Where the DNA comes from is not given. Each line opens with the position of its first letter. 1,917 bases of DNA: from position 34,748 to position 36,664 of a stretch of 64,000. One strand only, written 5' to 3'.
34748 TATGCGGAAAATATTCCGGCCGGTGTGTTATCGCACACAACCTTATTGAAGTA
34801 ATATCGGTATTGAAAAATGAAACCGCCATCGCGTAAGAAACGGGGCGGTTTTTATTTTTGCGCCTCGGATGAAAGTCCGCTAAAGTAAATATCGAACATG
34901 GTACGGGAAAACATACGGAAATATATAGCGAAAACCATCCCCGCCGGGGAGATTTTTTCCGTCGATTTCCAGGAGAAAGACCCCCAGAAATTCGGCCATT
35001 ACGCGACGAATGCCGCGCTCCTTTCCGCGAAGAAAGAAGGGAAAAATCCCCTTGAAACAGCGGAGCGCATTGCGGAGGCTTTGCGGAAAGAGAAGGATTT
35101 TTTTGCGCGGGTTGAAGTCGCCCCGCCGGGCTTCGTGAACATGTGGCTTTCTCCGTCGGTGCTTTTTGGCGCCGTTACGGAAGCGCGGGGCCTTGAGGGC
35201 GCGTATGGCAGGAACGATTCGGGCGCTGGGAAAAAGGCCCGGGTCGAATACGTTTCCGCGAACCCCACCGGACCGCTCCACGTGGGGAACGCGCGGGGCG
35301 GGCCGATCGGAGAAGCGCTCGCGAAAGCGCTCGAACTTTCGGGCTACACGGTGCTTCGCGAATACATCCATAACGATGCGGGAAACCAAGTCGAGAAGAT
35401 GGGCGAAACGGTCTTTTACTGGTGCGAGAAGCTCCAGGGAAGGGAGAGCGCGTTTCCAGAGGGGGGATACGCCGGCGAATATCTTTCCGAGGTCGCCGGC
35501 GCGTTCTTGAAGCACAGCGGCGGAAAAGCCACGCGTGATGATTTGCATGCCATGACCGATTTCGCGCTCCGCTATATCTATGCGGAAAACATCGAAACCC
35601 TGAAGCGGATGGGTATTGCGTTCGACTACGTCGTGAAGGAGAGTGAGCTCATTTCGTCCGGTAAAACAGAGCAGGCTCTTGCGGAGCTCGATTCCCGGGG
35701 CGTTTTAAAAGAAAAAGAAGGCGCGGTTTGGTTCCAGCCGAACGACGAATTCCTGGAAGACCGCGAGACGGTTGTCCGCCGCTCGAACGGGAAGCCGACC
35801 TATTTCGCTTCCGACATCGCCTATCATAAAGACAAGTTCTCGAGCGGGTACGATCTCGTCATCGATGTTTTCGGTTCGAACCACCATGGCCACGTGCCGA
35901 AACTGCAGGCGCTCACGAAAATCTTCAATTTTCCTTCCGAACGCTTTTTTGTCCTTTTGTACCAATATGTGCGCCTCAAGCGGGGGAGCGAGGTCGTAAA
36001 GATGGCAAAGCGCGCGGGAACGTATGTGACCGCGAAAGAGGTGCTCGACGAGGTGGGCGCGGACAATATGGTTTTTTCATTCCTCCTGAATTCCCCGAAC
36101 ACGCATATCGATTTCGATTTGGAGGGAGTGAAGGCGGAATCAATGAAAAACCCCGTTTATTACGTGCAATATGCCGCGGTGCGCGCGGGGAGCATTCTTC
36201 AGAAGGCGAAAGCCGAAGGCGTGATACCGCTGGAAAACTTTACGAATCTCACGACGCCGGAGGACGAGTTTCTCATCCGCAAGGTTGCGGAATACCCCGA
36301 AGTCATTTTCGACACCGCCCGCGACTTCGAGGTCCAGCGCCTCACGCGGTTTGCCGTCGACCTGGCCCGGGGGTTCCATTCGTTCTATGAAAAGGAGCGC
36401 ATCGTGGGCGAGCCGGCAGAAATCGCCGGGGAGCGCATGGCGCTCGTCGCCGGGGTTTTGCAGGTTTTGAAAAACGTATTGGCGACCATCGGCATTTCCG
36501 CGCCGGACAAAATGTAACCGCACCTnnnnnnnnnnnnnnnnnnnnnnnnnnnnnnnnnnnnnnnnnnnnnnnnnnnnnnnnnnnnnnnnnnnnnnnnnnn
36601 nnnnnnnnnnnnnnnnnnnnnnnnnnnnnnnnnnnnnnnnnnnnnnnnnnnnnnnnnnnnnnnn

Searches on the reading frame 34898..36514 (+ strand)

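Call 59: search_protein_families(library=pfam, proteins=[window:34898-36514:+], max_evalue=0.00001)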
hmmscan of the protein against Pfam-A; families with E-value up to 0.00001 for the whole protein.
window:34898-36514:+ (539 aa): 3 families
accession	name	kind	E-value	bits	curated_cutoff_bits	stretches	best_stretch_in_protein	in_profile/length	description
PF05746.21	DALR_1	-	1.1e-27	96.9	22.3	1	423-539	1-117/117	DALR anticodon binding domain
PF03485.21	Arg_tRNA_synt_N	-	1.5e-16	61.2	21.5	1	2-82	3-83/85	Arginyl tRNA synthetase N terminal domain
PF00750.26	tRNA-synt_1d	-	3.4e-16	59.6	23.3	1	234-386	146-298/349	tRNA synthetases class I (R), catalytic domain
